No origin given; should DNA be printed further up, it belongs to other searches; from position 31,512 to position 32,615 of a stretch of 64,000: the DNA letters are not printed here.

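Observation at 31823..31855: Perfect 12-bp-stem hairpin inserted in frame in thiazole synthase ThiG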

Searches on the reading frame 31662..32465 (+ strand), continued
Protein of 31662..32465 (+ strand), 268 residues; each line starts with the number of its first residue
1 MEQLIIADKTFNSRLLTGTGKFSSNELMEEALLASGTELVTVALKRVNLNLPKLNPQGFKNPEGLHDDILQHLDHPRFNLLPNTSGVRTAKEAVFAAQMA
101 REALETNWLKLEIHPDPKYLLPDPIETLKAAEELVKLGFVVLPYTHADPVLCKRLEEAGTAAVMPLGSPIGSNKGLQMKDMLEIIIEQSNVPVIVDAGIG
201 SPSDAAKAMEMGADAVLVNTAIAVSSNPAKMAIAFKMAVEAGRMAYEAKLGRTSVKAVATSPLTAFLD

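Call 17: find_related_loci(query=A1, collection=genome_contigs, flank=1500)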
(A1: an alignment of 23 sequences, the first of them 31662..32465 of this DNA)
Query A1 (268 aa) in genome_contigs; peptide patterns used: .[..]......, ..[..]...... (x = any residue, [..] = any of these).
600 stretches matched a pattern (row limit reached: there are more); 594 encode a relative of the query (tblastn E <= 1e-3); the best 80 are kept; 80 distinct loci.
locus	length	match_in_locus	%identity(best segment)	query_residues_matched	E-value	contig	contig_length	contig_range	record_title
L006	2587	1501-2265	78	1-268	4e-141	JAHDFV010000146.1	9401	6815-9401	MAG: Saprospiraceae bacterium isolate MAG-30 RZ_20558, whole genome shotgun sequence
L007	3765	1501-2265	78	1-268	2e-135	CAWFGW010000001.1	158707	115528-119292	MAG: uncultured Cytophagales bacterium isolate MFD03250.bin.3.145 genome assembly, contig: contig_10352, whole genome sh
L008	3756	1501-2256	77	4-268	3e-134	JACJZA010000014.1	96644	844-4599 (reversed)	MAG: Flavobacteriales bacterium isolate HK-STAS-BACT-52 HK-STAS-BACT-52_14, whole genome shotgun sequence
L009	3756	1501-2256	78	4-268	1e-133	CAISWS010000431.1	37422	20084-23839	MAG: uncultured Bacteroidetes bacterium isolate AM3_bin-0905 genome assembly, contig: bin-0905:431/527, whole genome sho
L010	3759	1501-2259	78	3-268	3e-133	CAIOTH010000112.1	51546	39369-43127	MAG: uncultured Bacteroidetes bacterium isolate Umea3_bin-1751 genome assembly, contig: bin-1751:112/174, whole genome s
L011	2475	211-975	77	1-268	2e-136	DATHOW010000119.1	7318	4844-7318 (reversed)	MAG TPA_asm: Bacteroidia bacterium isolate SMAG_U12694 k141_2995914, whole genome shotgun sequence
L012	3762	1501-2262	77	2-268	7e-133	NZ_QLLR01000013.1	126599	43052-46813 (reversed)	Pedobacter cryoconitis strain DSM 14825 LY11DRAFT_scaffold00013.13, whole genome shotgun sequence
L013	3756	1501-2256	77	4-268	7e-133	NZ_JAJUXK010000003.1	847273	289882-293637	Dyadobacter sp. CY343 Scaffold1_3, whole genome shotgun sequence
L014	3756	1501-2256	77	4-268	5e-133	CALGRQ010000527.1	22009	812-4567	MAG TPA_asm: uncultured Dyadobacter sp. isolate SRR1561996_bin.44_CONCOCT_v1.1_MAG genome assembly, contig: ERZ724032.21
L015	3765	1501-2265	77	1-268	1e-132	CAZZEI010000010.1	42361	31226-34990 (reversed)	MAG TPA_asm: uncultured Flavobacteriaceae bacterium isolate binchicken_co186_310 genome assembly, contig: NODE_876_lengt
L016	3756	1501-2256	77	4-268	3e-132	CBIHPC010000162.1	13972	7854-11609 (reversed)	MAG TPA_asm: uncultured Niastella sp. isolate SRR18156214_maxbin2_6 genome assembly, contig: ERZ27336874.1564, whole gen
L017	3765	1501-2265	78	2-268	3e-132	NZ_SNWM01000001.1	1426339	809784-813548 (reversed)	Pedobacter duraquae strain DSM 19034 Ga0180971_101, whole genome shotgun sequence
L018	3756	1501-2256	77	4-268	2e-131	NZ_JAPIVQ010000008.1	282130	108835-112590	Pedobacter sp. PLR pedobacter_sp._PLR_contig_8, whole genome shotgun sequence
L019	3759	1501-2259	78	4-268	1e-131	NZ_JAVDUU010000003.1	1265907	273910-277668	Mucilaginibacter pocheonensis strain 3262 Ga0454449_03, whole genome shotgun sequence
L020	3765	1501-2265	75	1-268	2e-131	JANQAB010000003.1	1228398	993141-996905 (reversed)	MAG: Sporocytophaga sp. isolate 29_gen_w_cov.4 s70, whole genome shotgun sequence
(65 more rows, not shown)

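Call 25: find_encoding_contigs(protein=P0041, flank=1000, max_places=1)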
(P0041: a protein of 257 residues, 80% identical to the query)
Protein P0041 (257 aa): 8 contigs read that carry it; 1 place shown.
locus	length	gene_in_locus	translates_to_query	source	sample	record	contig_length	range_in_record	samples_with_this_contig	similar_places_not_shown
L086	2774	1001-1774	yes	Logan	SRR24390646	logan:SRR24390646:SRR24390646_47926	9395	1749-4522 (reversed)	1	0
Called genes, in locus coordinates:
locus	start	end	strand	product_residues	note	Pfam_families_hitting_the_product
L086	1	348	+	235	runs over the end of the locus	PF00484:Pro_CA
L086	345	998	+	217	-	PF02581:TMP-TENI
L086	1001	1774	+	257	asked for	PF05690:ThiG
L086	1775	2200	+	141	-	PF13366:PDDEXK_3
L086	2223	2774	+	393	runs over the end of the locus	PF04055:Radical_SAM, PF06968:BATS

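Call 26: find_encoding_contigs(protein=P0008, flank=1000, max_places=1)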
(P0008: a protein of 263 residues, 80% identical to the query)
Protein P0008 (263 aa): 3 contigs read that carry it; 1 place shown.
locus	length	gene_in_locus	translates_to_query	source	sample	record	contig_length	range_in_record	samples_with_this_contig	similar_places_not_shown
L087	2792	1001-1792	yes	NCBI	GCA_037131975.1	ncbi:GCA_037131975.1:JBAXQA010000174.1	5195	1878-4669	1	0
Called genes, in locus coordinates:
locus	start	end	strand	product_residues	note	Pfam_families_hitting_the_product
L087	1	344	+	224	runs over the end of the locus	PF00484:Pro_CA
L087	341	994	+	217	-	PF02581:TMP-TENI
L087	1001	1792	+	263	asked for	PF05690:ThiG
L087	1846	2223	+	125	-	PF13366:PDDEXK_3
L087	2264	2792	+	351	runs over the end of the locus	PF04055:Radical_SAM, PF06968:BATS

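Call 28: predict_structure(alignment_id=A1)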
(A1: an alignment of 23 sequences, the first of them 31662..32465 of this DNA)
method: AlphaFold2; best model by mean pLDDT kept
length: 268 residues; sequences in the alignment: 23
mean_pLDDT: 43.7   pTM: 0.39
mean pLDDT of the five models: 43.7, 42.8, 41.7, 40.3, 38.7
residues with pLDDT >= 90: 0; 70-90: 0; 50-70: 65; < 50: 203
segments of 3 or more residues with pLDDT < 50: 1-25, 27-29, 31-87, 103-122, 140-149, 159-176, 189-195, 197-206, 212-232, 234-243, 254-268
pLDDT, mean of each block of 10 residues (from residue 1): 35 31 46 41 33 36 40 42 48 58 45 42 58 59 45 51 39 41 51 44 45 42 35 47 52 40 32
secondary structure, 60 per line:
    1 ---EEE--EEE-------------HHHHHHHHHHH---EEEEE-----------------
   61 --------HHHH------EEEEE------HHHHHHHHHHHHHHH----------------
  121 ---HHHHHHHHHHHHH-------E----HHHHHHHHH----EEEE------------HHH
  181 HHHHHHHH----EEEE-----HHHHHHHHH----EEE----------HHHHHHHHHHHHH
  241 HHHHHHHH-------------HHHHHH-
elements in order: E4-6 E9-11 H25-35 E39-43 H69-72 E79-83 H90-104 H124-136 H149-157 E162-165 H178-188 E193-196 H202-210 E215-217 H228-248 H262-267
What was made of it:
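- Tried and rejected: With 23 sequences it was unusable (pLDDT 44, call 28).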

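Call 67: find_encoding_contigs(protein=P0001, flank=500, max_places=2)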
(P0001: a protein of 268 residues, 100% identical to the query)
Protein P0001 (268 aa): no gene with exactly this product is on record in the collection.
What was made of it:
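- Tried and rejected: Not on record (call 67).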

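Call 79: predict_structure(alignment_id=A4)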
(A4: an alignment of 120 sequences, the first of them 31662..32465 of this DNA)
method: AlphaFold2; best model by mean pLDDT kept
length: 268 residues; sequences in the alignment: 120
mean_pLDDT: 82.0   pTM: 0.79
mean pLDDT of the five models: 82.0, 81.8, 78.3, 74.8, 68.8
residues with pLDDT >= 90: 139; 70-90: 67; 50-70: 38; < 50: 24
segments of 3 or more residues with pLDDT < 50: 49-56, 58-66, 171-176
pLDDT, mean of each block of 10 residues (from residue 1): 90 90 87 94 65 44 51 81 89 94 91 77 91 98 90 95 75 56 91 87 91 92 92 96 87 56 59
secondary structure, 60 per line:
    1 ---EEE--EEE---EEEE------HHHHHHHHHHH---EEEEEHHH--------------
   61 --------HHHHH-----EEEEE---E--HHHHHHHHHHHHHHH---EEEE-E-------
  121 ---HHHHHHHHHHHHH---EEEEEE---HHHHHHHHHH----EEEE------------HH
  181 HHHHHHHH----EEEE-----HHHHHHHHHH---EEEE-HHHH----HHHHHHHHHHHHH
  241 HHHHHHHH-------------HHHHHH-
elements in order: E4-6 E9-11 E15-18 H25-35 E39-43 H69-73 E79-83 H90-104 E108-111 H124-136 E140-145 H149-158 E163-166 H179-188 E193-196 H202-211 E215-218 H220-223 H228-248 H262-267
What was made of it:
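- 31821..31859 (+): 39-nt in-frame insertion (codons 54-66, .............) between the canonical loop codons ...CTT CCT AAA and GAT GAT ATT. Residues 49-66 have pLDDT below 50 in the AF2 model (call 79).
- The region is predicted to be disordered (call 79).
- Tried and rejected: A 120-sequence alignment gave pLDDT 82 (call 79).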

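Call 81: fold_search(model_id=the predicted structure, library=pdb)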
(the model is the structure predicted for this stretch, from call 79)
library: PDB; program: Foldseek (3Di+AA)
matches with E <= 10: 1991; with E <= 0.001: 1406
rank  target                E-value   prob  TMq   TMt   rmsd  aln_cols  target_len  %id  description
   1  5z9y_A                6.3e-27  1.00  0.79  0.91   2.5       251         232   48  Crystal structure of Mycobacterium tuberculosis thiazole synthase (ThiG) complexed with DXP (released 2018-04-11)
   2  5z9y_B                6.6e-27  1.00  0.80  0.91   4.0       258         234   47  Crystal structure of Mycobacterium tuberculosis thiazole synthase (ThiG) complexed with DXP (released 2018-04-11)
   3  1xm3_C                7.2e-25  1.00  0.82  0.88   4.6       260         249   48  Crystal structure of Northeast Structural Genomics Target SR156 (released 2004-10-19)
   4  2htm_B                1.5e-24  1.00  0.81  0.93   2.5       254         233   47  Crystal structure of TTHA0676 from Thermus thermophilus HB8 (released 2007-01-26)
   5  2htm_C                2.5e-24  1.00  0.82  0.91   2.8       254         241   48  Crystal structure of TTHA0676 from Thermus thermophilus HB8 (released 2007-01-26)
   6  1xm3_B                3.7e-24  1.00  0.81  0.86   5.5       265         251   46  Crystal structure of Northeast Structural Genomics Target SR156 (released 2004-10-19)
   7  2htm_A                4.2e-24  1.00  0.81  0.92   2.7       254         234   47  Crystal structure of TTHA0676 from Thermus thermophilus HB8 (released 2007-01-26)
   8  1tyg_C                4.4e-24  1.00  0.79  0.89   3.6       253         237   48  Structure of the thiazole synthase/ThiS complex (released 2004-09-28)
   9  1xm3_A                2.3e-23  1.00  0.81  0.89   5.0       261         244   47  Crystal structure of Northeast Structural Genomics Target SR156 (released 2004-10-19)
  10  1tyg_A                3.0e-23  1.00  0.81  0.90   3.4       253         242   49  Structure of the thiazole synthase/ThiS complex (released 2004-09-28)
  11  1wv2_B                9.4e-23  1.00  0.76  0.91   3.2       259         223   44  Crystal structure of thiamine biosynthesis protein from Pseudomonas Aeruginosa (released 2004-12-21)
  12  1wv2_A                1.2e-22  1.00  0.77  0.90   3.5       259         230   45  Crystal structure of thiamine biosynthesis protein from Pseudomonas Aeruginosa (released 2004-12-21)
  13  4n6e_A                8.5e-18  1.00  0.77  0.84   4.5       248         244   33  Crystal structure of Amycolatopsis orientalis BexX/CysO complex (released 2014-05-14)
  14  4n6f_A                9.0e-18  1.00  0.76  0.83   3.7       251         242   32  Crystal structure of Amycolatopsis orientalis BexX complexed with G6P (released 2014-05-14)
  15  4n6f_B                2.6e-17  1.00  0.76  0.83   2.9       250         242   33  Crystal structure of Amycolatopsis orientalis BexX complexed with G6P (released 2014-05-14)
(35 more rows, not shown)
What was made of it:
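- On ThiG (thiazole synthase, PF05690): TM 0.9 to 5Z9Y, 1TYG and 2HTM (call 81).
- Structure: AF2 pLDDT 82; residues 49-66 below 50; TM about 0.9 to ThiG structures (calls 79, 81).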
